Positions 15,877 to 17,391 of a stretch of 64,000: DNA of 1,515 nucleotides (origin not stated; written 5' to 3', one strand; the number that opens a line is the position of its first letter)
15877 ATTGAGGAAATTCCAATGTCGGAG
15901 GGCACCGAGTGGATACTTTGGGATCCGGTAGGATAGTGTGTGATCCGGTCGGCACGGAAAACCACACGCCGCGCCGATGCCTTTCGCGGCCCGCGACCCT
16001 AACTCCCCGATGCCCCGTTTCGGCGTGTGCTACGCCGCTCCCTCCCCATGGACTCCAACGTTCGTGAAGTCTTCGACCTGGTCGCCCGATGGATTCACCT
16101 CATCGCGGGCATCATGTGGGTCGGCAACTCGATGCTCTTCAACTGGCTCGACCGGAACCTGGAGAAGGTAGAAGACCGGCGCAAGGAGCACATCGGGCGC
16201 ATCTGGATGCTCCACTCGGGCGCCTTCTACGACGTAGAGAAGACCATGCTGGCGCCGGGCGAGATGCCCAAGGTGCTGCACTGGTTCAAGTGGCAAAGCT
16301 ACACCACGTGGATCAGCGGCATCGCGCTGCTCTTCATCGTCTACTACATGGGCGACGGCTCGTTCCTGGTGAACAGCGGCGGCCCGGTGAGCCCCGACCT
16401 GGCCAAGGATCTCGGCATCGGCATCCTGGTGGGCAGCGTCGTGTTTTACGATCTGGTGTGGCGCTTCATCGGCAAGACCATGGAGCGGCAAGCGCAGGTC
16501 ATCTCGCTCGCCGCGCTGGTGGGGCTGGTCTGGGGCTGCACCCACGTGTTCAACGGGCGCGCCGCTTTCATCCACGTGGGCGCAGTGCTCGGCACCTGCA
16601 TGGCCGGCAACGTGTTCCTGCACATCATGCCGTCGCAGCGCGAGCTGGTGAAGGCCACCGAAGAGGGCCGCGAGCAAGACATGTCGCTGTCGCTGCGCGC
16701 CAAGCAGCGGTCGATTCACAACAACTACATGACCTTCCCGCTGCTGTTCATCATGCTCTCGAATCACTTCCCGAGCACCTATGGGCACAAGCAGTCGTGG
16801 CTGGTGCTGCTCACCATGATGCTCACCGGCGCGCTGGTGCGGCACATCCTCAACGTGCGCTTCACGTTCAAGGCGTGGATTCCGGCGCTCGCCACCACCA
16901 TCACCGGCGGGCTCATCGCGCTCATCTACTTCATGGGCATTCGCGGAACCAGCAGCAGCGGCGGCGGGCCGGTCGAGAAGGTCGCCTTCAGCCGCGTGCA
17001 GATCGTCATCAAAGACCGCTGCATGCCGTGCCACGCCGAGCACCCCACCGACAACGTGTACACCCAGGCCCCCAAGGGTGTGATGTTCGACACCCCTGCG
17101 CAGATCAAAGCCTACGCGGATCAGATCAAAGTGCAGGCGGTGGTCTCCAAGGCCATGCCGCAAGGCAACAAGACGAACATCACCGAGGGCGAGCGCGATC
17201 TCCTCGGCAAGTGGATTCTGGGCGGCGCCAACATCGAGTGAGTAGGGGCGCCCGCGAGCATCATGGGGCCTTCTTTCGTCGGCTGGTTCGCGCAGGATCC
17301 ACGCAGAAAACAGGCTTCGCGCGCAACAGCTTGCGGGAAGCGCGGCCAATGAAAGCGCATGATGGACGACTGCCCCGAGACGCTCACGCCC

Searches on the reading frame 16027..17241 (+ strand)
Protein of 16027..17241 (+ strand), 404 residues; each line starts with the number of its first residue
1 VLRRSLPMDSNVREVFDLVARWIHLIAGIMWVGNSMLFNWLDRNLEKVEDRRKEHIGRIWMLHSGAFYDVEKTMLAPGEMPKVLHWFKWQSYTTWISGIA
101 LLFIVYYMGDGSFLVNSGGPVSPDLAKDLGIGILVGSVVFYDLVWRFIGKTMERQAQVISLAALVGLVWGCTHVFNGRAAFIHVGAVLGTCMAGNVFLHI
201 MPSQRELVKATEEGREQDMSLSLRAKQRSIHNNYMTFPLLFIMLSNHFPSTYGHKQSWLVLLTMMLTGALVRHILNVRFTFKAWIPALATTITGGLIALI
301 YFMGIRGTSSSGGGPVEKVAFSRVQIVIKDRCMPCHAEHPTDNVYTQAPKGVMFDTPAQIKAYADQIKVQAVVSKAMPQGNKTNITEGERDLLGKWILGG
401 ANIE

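Call 57: search_protein_families(library=pfam, proteins=[window:16027-17241:+], max_evalue=0.001)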
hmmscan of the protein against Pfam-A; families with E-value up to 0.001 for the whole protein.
window:16027-17241:+ (404 aa): 1 family
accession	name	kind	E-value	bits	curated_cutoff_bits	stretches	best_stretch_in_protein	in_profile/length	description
PF06181.16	Urate_ox_N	-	6.1e-100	334.9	26.9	1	13-292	4-286/295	Urate oxidase N-terminal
